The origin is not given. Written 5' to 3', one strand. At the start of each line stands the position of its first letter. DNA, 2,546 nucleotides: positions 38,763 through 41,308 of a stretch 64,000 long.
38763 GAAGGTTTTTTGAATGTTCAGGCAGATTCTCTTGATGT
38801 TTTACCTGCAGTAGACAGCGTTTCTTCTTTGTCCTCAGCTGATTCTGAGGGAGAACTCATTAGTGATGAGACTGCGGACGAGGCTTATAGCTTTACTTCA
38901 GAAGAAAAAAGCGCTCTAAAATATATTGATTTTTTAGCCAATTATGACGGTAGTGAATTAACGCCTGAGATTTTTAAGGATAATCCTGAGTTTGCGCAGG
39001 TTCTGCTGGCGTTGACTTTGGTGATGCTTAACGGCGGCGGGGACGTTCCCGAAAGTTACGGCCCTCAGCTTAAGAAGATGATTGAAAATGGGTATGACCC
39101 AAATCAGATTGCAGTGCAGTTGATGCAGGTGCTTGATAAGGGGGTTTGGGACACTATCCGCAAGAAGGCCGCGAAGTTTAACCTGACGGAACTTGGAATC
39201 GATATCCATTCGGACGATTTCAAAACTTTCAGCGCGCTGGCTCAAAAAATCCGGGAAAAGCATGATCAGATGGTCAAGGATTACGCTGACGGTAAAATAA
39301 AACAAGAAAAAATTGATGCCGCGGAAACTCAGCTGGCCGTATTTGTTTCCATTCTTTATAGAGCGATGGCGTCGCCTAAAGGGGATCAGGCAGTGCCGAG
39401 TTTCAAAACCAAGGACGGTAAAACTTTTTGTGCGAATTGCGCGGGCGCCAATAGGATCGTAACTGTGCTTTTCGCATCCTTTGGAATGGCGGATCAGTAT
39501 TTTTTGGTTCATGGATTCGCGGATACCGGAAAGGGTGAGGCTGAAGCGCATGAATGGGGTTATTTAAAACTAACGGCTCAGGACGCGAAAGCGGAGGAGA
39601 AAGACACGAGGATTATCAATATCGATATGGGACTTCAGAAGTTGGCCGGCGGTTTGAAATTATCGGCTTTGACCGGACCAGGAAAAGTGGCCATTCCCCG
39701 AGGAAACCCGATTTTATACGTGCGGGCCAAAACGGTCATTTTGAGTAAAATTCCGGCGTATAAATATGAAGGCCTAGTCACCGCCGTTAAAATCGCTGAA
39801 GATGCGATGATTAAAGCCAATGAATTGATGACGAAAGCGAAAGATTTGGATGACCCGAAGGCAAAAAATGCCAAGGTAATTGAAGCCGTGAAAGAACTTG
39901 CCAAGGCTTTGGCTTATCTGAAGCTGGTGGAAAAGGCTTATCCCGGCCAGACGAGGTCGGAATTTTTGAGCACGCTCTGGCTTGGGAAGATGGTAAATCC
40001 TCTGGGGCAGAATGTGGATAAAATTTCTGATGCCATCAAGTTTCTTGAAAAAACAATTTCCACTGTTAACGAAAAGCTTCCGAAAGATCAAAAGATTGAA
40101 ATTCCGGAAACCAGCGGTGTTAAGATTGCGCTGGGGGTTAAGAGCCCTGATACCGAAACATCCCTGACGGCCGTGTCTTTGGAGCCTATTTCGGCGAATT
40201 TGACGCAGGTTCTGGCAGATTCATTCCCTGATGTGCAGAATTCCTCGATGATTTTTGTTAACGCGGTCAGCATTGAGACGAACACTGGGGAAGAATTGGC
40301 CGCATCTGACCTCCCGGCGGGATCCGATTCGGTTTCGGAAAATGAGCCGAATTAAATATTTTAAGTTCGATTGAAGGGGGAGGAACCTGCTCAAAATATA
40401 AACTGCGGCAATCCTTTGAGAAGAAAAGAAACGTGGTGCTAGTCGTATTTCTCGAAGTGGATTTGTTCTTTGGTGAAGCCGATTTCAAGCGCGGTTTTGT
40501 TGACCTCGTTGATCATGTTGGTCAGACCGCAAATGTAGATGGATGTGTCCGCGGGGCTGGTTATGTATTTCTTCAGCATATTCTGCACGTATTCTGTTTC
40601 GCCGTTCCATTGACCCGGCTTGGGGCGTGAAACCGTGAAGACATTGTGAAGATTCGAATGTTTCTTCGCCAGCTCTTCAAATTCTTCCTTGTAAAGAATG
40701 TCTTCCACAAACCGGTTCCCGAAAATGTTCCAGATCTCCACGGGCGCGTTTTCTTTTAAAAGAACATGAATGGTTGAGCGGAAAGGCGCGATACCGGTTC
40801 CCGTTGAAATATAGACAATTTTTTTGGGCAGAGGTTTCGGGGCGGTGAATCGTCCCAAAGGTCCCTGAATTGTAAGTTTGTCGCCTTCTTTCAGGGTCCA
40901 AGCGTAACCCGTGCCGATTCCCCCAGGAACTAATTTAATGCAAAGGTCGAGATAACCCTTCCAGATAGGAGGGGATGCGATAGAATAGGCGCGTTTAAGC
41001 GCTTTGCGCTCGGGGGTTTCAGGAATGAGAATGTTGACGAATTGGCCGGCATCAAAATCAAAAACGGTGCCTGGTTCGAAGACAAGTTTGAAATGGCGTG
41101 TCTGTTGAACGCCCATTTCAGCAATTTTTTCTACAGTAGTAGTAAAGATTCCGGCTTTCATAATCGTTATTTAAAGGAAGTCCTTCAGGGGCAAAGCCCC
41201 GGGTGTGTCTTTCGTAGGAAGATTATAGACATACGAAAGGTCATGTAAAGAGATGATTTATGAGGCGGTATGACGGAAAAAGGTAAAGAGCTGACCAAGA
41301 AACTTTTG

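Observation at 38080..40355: Low-GC islet encoding a 705-aa secreted protein with a cryptic transglutaminase-like cysteine-peptidase core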

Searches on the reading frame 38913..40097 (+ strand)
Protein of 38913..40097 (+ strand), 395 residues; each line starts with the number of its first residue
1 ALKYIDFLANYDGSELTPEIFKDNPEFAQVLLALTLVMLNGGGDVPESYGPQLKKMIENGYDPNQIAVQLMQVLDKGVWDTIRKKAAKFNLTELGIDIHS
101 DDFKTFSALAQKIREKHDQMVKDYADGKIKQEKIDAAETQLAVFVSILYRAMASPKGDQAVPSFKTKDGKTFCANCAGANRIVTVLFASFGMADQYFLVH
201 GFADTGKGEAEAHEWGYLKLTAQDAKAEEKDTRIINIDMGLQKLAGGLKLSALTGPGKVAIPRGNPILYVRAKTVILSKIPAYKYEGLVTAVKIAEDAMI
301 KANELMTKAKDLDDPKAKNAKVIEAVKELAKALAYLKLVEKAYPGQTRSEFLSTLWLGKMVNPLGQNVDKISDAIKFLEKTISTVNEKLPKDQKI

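Call 22: find_homologous_proteins(query=A1, max_evalue=0.01)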
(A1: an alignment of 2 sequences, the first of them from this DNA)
Query A1 (2 sequences): 8000 candidates shared short words with the query, none scored E <= 0.01.

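Call 23: find_related_loci(query=A1, collection=metagenome_contigs, flank=8000)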
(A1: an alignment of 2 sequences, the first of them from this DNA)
Query A1 (391 aa) in metagenome_contigs; peptide patterns used: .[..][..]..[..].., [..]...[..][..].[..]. (x = any residue, [..] = any of these).
568 stretches matched a pattern, but none encodes a relative of the query by tblastn (E <= 1e-3).

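Call 27: search_solved_structures(query=A1, max_evalue=10, show_alignments=3)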
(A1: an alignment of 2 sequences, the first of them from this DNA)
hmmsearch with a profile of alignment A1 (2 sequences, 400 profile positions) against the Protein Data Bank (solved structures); distinct sequences matched with E-value up to 10: 2.
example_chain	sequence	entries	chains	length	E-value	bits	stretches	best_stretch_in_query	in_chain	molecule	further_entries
9min_D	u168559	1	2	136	0.07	15.4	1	299-341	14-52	designed minibinder KH46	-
4o6v_A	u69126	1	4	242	2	10.6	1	196-261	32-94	Oxidoreductase, short-chain dehydrogenase/reductase family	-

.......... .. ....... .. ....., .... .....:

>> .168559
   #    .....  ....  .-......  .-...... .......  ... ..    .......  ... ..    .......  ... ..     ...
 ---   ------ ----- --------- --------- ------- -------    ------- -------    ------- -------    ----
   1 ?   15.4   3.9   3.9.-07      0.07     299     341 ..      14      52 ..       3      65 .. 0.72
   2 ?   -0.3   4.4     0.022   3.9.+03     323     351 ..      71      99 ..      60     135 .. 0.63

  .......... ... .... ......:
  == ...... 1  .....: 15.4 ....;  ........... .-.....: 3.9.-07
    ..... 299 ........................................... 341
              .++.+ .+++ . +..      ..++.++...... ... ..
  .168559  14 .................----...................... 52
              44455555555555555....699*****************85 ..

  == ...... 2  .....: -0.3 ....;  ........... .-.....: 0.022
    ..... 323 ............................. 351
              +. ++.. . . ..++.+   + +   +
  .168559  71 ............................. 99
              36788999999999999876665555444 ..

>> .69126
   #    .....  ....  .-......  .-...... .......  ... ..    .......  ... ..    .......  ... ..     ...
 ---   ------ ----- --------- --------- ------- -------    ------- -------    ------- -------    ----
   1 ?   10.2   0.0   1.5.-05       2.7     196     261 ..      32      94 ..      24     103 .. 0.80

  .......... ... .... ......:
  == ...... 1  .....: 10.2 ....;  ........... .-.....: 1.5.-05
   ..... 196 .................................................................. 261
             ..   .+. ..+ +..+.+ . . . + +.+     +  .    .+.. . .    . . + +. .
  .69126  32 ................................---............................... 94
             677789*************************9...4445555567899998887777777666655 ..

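Call 52: find_related_loci(query=A1, collection=viral_contigs, flank=5000)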
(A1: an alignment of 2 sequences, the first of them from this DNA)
Query A1 (391 aa) in viral_contigs; peptide patterns used: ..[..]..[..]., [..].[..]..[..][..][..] (x = any residue, [..] = any of these).
242 stretches matched a pattern, but none encodes a relative of the query by tblastn (E <= 1e-3).

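Call 56: predict_structure(protein=window:38913-40097:+)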
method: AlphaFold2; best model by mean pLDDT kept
length: 395 residues; sequences in the alignment: 1
mean_pLDDT: 53.2   pTM: 0.39
mean pLDDT of the five models: 53.2, 46.4, 45.1, 44.4, 43.6
residues with pLDDT >= 90: 1; 70-90: 98; 50-70: 96; < 50: 200
segments of 3 or more residues with pLDDT < 50: 1-11, 24-26, 33-50, 60-69, 71-74, 154-182, 198-216, 218-286, 347-368
pLDDT, mean of each block of 10 residues (from residue 1): 38 50 50 45 40 50 47 52 57 73 66 74 78 69 61 41 33 39 52 50 35 43 33 34 29 31 30 29 43 72 82 86 87 79 53 35 43 76 81 75
secondary structure, 60 per line:
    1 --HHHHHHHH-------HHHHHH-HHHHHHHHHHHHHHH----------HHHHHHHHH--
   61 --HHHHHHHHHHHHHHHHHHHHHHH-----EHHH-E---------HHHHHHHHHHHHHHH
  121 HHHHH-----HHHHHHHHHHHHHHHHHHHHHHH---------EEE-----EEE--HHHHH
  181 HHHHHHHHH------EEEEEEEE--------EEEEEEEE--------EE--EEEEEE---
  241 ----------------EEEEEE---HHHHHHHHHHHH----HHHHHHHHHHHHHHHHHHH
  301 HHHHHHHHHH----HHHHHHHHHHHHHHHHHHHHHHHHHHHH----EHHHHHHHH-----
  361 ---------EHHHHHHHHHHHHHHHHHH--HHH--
elements in order: H3-10 H18-23 H25-39 H50-58 H63-85 H106-125 H131-153 E163-165 E171-173 H176-189 E196-203 E212-219 E232-237 E257-262 H266-277 H282-310 H315-342 H348-355 H371-388

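Call 59: fold_search(model_id=the predicted structure, library=pdb)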
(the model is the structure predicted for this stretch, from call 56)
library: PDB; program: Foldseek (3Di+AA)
matches with E <= 10: 229; with E <= 0.001: 0
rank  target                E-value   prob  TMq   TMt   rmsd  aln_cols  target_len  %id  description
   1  5k7v_A                1.4e-01  0.44  0.17  0.23  21.7       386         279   11  Computational Design of Self-Assembling Cyclic Protein Homooligomers (released 2017-04-12)
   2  6vfk_B                1.9e-01  0.38  0.18  0.24  20.6       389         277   12  De novo designed tetrahedral nanoparticle T33_dn10 displaying 4 copies of BG505-SOSIP trimer on the surface (released 2020-07-22)
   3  4k6j_B                3.9e-01  0.18  0.19  0.16  19.4       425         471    9  Human cohesin inhibitor WapL (released 2013-06-19)
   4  8fbj                  6.3e-01  0.16  0.18  0.22  22.7       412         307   14  Improving the secretion of designed protein assemblies through negative design of cryptic transmembrane domains (released 2023-03-22)
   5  6x07_A                7.3e-01  0.08  0.15  0.10  25.7       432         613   10  Nic96 from S. cerevisiae bound by VHH-SAN12 (released 2020-12-09)
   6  5wyl_C                7.7e-01  0.04  0.12  0.12  21.9       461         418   10  Crystal structure of Chaetomium thermophilum Utp10 N-terminal domain in complex with Utp17 C-terminal helices (released 2017-06-28)
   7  7mnj_C                8.5e-01  0.06  0.14  0.12  22.6       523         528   11  Crystal structure of the N-terminal domain of NUP358/RanBP2 (residues 145-673) (released 2022-06-15)
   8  8v3b_a                1.0e+00  0.09  0.14  0.13  21.7       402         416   11  Computational Designed Nanocage O43_129_+4 (released 2024-03-13)
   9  9la9_A                1.2e+00  0.05  0.13  0.07  24.8       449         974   11  Munc13-4-Rab27a complex with GppNHp (released 2025-10-01)
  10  5efy_C                1.4e+00  0.09  0.14  0.22  16.1       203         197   10  Apo-form of SCO3201 (released 2016-11-16)
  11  5cwm                  1.5e+00  0.08  0.15  0.21  20.3       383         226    8  Crystal structure of de novo designed helical repeat protein DHR64 (released 2015-12-16)
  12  5a7d_S                1.6e+00  0.04  0.11  0.14  22.2       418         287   11  Tetrameric assembly of LGN with Inscuteable (released 2016-08-03)
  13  9k7z_0                1.7e+00  0.08  0.14  0.19  20.8       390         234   10  Cryo-EM structure of designed zinc-induced icosahedron Cage-i53-Zn1-HEHE-16 (released 2025-10-29)
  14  2qx5_B                1.7e+00  0.04  0.12  0.09  24.4       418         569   12  Structure of nucleoporin Nic96 (released 2007-09-25)
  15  6r7o_A                1.7e+00  0.03  0.12  0.12  19.9       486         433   10  Crystal structure of the central region of human cohesin subunit STAG1 (released 2019-04-10)
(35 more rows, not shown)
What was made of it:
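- Foldseek returns nothing at E<=0.001 (call 59).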

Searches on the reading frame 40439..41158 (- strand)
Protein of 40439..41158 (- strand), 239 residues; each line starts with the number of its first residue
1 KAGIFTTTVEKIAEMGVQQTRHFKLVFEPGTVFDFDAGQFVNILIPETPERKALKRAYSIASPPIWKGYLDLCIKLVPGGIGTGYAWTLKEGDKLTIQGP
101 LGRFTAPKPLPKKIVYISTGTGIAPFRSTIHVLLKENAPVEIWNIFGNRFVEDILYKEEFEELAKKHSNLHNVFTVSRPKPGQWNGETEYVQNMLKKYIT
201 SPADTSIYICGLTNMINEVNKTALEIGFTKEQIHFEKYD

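Call 13: find_encoding_contigs(protein=window:40439-41158:-, flank=10000, max_places=6)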
Protein window:40439-41158:- (239 aa): no gene with exactly this product is on record in the collection.

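Call 14: search_protein_families(library=pfam, proteins=[window:40439-41158:-])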
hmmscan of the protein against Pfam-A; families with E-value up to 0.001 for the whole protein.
window:40439-41158:- (239 aa): 2 families
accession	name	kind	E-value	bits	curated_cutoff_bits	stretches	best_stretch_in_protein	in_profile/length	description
PF00175.26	NAD_binding_1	-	3.8e-25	89.1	22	1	117-220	2-108/109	Oxidoreductase NAD-binding domain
PF00970.30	FAD_binding_6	-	4.3e-13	49.9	21.1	1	18-104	12-97/99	Oxidoreductase FAD-binding domain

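Call 37: find_related_loci(query=window:40439-41158:-, collection=metagenome_contigs, flank=10000)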
Query window:40439-41158:- (239 aa) in metagenome_contigs; peptide patterns used: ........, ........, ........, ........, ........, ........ (x = any residue, [..] = any of these).
163 stretches matched a pattern; 21 encode a relative of the query (tblastn E <= 1e-3); 21 distinct loci.
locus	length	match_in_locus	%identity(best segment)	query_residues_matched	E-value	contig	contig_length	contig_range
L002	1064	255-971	86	1-239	2e-161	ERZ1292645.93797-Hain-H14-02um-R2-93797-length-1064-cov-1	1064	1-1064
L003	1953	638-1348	77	1-239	9e-135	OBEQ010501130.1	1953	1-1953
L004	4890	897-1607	75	1-239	1e-123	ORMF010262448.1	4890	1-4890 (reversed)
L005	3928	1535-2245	74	1-239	6e-123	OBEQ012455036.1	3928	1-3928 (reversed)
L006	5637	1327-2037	74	1-239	1e-120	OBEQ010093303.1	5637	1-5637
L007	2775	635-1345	71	1-239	3e-123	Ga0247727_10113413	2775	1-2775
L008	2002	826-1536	70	1-239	5e-125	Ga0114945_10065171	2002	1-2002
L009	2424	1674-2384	70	1-239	4e-122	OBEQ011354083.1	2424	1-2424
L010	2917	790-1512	72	1-239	2e-119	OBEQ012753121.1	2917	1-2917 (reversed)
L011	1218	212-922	69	1-239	1e-125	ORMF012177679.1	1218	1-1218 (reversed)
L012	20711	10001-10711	71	1-239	3e-114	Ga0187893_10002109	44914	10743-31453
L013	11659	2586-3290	70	1-239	7e-111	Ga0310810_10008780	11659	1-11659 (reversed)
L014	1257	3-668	74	16-239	1e-120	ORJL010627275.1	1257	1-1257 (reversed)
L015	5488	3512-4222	66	1-239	4e-105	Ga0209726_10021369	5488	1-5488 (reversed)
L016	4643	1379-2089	66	1-239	2e-105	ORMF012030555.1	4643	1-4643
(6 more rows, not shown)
